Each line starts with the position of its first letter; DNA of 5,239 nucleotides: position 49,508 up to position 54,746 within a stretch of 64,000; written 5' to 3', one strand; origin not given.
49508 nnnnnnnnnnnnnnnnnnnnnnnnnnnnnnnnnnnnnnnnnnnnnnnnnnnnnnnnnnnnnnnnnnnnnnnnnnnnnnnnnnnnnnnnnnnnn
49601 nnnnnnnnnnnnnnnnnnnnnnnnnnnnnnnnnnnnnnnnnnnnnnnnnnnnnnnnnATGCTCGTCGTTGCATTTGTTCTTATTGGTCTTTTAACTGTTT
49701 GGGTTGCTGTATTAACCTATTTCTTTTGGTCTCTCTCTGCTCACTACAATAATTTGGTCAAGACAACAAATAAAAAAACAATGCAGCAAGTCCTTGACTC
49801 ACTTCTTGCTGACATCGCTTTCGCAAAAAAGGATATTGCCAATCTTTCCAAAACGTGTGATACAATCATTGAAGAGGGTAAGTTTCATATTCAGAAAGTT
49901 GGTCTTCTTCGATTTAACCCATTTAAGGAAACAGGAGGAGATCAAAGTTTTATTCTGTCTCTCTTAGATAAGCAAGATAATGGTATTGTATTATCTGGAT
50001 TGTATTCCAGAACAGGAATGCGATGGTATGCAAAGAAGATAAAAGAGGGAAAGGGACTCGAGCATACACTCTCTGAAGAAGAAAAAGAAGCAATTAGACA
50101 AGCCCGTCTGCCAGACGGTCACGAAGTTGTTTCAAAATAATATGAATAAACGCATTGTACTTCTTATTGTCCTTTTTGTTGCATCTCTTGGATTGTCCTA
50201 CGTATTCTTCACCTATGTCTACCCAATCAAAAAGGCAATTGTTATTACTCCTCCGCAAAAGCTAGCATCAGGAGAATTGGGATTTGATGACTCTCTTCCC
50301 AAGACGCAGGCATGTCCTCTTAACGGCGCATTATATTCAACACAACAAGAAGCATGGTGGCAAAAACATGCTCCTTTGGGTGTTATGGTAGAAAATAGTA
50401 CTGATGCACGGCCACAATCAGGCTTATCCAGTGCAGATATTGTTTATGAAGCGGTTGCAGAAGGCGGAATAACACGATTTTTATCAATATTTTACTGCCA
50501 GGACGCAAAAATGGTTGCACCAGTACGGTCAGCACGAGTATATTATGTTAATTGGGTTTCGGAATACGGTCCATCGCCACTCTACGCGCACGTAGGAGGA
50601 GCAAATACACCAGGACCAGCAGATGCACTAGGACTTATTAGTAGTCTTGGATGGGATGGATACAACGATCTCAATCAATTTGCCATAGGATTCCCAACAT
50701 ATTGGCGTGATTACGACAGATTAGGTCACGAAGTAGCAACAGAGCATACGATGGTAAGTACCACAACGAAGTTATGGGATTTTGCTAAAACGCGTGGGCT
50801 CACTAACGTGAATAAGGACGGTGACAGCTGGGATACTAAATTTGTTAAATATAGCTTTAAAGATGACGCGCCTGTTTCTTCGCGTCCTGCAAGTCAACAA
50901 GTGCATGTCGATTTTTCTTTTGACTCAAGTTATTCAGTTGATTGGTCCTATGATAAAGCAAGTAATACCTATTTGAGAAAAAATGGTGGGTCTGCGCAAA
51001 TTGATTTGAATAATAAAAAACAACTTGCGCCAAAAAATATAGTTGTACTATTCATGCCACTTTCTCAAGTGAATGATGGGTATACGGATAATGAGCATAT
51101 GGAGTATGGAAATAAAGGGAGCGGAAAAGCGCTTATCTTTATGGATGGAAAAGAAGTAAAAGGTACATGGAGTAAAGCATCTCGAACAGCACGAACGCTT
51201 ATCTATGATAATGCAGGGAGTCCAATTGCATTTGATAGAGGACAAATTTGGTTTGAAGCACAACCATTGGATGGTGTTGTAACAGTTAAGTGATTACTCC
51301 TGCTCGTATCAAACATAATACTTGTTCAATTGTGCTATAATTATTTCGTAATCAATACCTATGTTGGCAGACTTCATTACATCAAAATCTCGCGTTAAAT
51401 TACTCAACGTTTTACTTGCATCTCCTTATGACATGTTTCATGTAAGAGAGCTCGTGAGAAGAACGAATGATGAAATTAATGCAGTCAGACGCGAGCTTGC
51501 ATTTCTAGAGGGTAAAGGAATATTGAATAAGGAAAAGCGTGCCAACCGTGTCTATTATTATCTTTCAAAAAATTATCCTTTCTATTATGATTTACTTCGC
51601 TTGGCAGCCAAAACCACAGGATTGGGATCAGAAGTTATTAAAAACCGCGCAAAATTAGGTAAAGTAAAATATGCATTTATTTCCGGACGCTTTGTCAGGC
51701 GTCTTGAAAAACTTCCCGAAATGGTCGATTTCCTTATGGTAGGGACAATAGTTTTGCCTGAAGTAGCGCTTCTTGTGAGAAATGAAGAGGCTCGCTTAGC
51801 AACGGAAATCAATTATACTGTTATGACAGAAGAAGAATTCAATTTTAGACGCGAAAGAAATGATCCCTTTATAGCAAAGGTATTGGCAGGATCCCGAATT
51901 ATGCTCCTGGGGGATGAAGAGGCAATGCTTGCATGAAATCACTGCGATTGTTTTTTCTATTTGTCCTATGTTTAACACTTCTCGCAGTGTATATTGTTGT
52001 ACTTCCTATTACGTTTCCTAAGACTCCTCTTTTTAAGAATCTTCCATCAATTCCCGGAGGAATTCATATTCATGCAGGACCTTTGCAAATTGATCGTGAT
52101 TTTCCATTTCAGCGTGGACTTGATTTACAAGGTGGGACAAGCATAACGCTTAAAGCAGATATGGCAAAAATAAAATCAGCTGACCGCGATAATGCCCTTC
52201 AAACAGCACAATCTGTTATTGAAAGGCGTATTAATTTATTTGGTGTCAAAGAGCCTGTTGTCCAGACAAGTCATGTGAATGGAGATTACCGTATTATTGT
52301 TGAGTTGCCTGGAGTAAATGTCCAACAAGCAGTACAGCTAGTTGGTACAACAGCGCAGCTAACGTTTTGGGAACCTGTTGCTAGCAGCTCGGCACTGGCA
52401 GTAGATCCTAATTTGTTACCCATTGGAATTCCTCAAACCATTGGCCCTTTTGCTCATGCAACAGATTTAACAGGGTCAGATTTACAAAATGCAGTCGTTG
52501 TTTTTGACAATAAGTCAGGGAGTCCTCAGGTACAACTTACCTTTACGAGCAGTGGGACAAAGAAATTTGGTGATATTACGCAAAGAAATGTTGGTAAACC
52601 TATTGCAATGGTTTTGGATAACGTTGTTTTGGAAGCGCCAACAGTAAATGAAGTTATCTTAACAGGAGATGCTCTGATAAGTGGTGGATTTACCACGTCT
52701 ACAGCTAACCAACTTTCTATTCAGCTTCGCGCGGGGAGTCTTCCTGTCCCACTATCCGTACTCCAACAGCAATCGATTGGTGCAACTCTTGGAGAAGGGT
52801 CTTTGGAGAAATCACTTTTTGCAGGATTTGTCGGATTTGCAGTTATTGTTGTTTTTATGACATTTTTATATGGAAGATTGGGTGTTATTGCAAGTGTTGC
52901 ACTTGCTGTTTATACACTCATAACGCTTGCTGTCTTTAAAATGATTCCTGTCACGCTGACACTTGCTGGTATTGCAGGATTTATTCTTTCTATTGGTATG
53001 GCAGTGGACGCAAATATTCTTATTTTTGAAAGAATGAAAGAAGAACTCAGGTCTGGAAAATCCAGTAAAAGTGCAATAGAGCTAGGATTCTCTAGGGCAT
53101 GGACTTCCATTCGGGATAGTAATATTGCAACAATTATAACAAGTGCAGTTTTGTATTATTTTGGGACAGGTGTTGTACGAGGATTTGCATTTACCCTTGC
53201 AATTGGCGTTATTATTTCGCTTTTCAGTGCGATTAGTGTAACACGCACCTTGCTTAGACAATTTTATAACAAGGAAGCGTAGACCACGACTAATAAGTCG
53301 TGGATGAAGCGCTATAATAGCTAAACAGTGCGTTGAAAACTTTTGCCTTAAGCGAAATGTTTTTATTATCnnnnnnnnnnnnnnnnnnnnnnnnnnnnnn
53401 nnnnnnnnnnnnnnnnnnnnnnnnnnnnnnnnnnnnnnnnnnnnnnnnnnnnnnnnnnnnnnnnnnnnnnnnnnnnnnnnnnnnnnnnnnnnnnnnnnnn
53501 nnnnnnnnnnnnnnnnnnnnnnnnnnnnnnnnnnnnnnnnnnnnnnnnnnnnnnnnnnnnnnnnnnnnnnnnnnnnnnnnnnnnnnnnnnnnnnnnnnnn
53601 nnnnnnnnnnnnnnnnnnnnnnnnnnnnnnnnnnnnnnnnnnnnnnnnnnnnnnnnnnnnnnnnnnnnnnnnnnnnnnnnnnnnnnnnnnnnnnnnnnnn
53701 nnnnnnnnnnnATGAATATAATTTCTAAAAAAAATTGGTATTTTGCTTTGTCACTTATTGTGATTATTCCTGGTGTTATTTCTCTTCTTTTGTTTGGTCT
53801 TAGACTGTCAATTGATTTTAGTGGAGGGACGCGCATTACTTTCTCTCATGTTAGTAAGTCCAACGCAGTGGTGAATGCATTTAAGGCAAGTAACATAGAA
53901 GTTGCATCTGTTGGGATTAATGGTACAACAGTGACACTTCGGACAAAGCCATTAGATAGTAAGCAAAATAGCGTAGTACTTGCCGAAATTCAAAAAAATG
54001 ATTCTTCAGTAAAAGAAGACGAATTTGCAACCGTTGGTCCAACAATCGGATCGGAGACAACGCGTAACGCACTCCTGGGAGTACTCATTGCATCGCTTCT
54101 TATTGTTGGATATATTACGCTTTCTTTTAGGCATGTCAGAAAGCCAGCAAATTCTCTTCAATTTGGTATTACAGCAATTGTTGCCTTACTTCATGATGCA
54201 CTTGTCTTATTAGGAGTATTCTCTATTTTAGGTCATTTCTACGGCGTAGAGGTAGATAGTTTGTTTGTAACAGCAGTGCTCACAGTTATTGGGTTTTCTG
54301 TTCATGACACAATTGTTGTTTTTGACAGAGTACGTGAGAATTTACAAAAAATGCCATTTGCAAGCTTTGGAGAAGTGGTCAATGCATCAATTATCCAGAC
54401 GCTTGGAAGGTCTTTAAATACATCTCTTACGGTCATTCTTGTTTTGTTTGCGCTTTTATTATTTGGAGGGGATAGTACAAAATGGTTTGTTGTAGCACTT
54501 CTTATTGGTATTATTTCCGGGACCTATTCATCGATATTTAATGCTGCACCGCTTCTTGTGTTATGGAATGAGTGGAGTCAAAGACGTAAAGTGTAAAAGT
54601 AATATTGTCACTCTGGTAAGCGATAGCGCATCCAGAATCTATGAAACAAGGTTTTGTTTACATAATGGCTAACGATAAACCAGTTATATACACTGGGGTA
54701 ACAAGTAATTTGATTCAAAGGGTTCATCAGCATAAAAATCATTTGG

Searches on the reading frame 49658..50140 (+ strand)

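Call 31: search_protein_families(library=pfam, proteins=[window:49658-50140:+], max_evalue=0.001)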
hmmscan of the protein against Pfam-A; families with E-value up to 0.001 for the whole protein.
window:49658-50140:+ (160 aa): 1 family
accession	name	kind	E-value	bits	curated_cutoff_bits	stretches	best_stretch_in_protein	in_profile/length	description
PF14584.11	DUF4446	-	5.3e-36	124.3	27.4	1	2-149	3-149/150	Protein of unknown function (DUF4446)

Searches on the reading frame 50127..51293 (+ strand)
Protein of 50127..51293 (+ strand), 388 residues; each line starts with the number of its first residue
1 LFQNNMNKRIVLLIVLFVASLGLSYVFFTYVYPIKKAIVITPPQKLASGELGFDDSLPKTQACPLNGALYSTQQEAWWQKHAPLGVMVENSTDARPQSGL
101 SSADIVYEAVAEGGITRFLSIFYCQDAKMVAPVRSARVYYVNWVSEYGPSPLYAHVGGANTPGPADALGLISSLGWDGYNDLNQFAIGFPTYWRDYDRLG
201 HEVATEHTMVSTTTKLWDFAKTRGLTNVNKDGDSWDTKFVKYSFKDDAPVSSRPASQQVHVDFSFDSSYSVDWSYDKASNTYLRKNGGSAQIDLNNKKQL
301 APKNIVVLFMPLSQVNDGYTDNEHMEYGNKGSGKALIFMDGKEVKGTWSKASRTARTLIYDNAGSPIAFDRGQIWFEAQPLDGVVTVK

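Call 31: search_protein_families(library=pfam, proteins=[window:50127-51293:+], max_evalue=0.001)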
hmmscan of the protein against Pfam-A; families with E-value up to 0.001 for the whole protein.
window:50127-51293:+ (388 aa): 2 families
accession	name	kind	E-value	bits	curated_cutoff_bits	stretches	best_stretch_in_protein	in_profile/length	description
PF11258.13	DUF3048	-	3.3e-32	112.1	25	1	79-224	12-146/148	Protein of unknown function (DUF3048) N-terminal domain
PF17479.7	DUF3048_C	-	8.3e-27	94.3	25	1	262-375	2-113/114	Protein of unknown function (DUF3048) C-terminal domain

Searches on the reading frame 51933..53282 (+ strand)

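Call 31: search_protein_families(library=pfam, proteins=[window:51933-53282:+], max_evalue=0.001)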
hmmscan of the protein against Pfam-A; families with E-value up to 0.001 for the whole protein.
window:51933-53282:+ (449 aa): 6 families
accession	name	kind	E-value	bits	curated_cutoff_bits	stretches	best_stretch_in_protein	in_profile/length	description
PF22599.2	SecDF_P1_head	-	2.2e-30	105.3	27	1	177-272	19-114/114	SecDF, P1 head subdomain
PF21760.3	SecD_1st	-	1.4e-16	60.1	27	1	90-147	2-57/60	Protein translocase subunit SecDF, P1 domain, N-terminal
PF02355.23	SecD_SecF_C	-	3.9e-15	56.2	20.5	1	276-446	15-188/189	Protein export membrane protein SecD/SecF, C-terminal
PF03176.21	MMPL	-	6.9e-10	38.8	20.5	1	291-438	142-296/333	MMPL family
PF00873.25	ACR_tran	-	3.3e-06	25.5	28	1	293-437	335-482/1021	AcrB/AcrD/AcrF family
PF07549.19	Sec_GG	-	2.4e-05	24.1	20.3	1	57-78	6-27/28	SecD/SecF GG Motif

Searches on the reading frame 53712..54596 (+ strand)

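Call 31: search_protein_families(library=pfam, proteins=[window:53712-54596:+], max_evalue=0.001)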
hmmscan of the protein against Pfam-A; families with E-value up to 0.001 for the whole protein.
window:53712-54596:+ (294 aa): 2 families
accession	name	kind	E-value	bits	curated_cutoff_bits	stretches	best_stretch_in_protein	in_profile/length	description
PF02355.23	SecD_SecF_C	-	2.4e-55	187.4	20.5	1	92-287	5-188/189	Protein export membrane protein SecD/SecF, C-terminal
PF07549.19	Sec_GG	-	1.2e-05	25.2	20.3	1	23-44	1-22/28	SecD/SecF GG Motif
